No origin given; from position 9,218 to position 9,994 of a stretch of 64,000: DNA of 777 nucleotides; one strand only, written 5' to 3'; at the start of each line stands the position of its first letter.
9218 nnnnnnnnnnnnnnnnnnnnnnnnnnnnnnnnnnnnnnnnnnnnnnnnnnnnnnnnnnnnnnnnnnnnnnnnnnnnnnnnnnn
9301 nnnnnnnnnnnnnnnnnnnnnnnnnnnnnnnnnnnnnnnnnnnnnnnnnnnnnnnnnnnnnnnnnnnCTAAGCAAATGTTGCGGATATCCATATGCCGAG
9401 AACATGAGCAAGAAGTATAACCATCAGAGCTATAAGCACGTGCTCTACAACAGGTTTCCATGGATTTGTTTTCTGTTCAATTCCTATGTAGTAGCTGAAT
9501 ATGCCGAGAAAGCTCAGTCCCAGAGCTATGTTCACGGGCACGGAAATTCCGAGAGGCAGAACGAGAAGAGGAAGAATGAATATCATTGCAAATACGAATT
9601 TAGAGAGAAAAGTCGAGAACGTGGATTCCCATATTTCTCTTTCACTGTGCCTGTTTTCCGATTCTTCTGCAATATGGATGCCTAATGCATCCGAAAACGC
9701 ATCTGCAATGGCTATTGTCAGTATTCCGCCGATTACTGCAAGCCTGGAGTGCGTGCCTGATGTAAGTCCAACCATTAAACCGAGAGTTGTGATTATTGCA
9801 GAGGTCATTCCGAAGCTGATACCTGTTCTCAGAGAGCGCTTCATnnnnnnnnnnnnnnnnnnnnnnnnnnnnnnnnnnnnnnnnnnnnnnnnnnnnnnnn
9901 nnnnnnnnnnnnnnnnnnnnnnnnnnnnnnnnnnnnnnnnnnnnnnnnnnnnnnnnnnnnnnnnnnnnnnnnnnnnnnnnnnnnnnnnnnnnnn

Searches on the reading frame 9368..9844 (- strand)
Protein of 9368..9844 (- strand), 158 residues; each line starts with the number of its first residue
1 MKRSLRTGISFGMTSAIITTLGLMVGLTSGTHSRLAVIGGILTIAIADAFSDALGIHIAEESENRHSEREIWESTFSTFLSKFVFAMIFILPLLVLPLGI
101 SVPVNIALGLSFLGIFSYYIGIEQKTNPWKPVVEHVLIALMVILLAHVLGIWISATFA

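Call 69: find_homologous_proteins(query=window:9368-9844:-, max_evalue=1e-20)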
Query window:9368-9844:- (158 aa): 7617 proteins with E <= 1e-20 among 8000 candidates; the best 120 are listed.
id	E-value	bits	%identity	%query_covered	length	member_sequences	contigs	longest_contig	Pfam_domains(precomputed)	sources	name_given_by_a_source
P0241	2.3e-89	315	96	100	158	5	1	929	PF01988.25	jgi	-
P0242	7.0e-65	236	71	100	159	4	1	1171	PF01988.25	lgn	-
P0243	2.6e-63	231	71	99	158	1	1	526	PF01988.25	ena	-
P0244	3.3e-63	230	70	99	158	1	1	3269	PF01988.25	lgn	-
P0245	9.6e-63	229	68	100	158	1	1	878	PF01988.25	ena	-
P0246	1.1e-62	229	68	99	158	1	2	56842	PF01988.25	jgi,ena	-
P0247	1.1e-62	229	67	99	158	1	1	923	PF01988.25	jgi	jgi:VIT1/CCC1 family predicted Fe2+/Mn2+ transporter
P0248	1.3e-62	228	68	100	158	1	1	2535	PF01988.25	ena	-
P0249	1.4e-62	228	66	100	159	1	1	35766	PF01988.25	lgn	-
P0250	1.6e-62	228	67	100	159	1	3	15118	PF01988.25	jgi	jgi:VIT1/CCC1 family predicted Fe2+/Mn2+ transporter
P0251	2.7e-62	227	67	100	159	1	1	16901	PF01988.25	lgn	-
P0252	3.1e-62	227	68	100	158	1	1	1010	PF01988.25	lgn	-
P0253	4.6e-62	227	68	100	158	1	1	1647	PF01988.25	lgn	-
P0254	4.8e-62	227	66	100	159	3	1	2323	PF01988.25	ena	-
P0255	4.8e-62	227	68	100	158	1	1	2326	PF01988.25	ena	-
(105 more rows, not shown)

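Call 70: find_encoding_contigs(protein=P0241, flank=3000, max_places=5)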
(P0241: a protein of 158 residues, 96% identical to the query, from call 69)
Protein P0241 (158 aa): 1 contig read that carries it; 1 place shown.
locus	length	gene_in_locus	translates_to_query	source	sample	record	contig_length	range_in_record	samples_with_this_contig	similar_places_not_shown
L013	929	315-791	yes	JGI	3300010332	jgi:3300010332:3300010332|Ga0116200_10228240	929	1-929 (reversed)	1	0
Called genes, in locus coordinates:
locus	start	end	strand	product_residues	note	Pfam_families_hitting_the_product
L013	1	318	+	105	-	?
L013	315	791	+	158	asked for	PF01988:VIT1 (weak)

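Call 72: find_encoding_contigs(protein=P0244, flank=3000, max_places=3)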
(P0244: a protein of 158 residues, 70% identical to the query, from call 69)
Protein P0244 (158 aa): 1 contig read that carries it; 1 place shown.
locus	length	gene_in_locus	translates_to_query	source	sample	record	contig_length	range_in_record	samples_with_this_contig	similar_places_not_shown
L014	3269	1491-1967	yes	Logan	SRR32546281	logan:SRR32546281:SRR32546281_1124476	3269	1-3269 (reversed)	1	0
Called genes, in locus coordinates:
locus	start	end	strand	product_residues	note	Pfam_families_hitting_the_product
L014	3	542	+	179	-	?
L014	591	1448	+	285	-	PF13507:GATase_5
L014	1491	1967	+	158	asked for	PF01988:VIT1 (weak)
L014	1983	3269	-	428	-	?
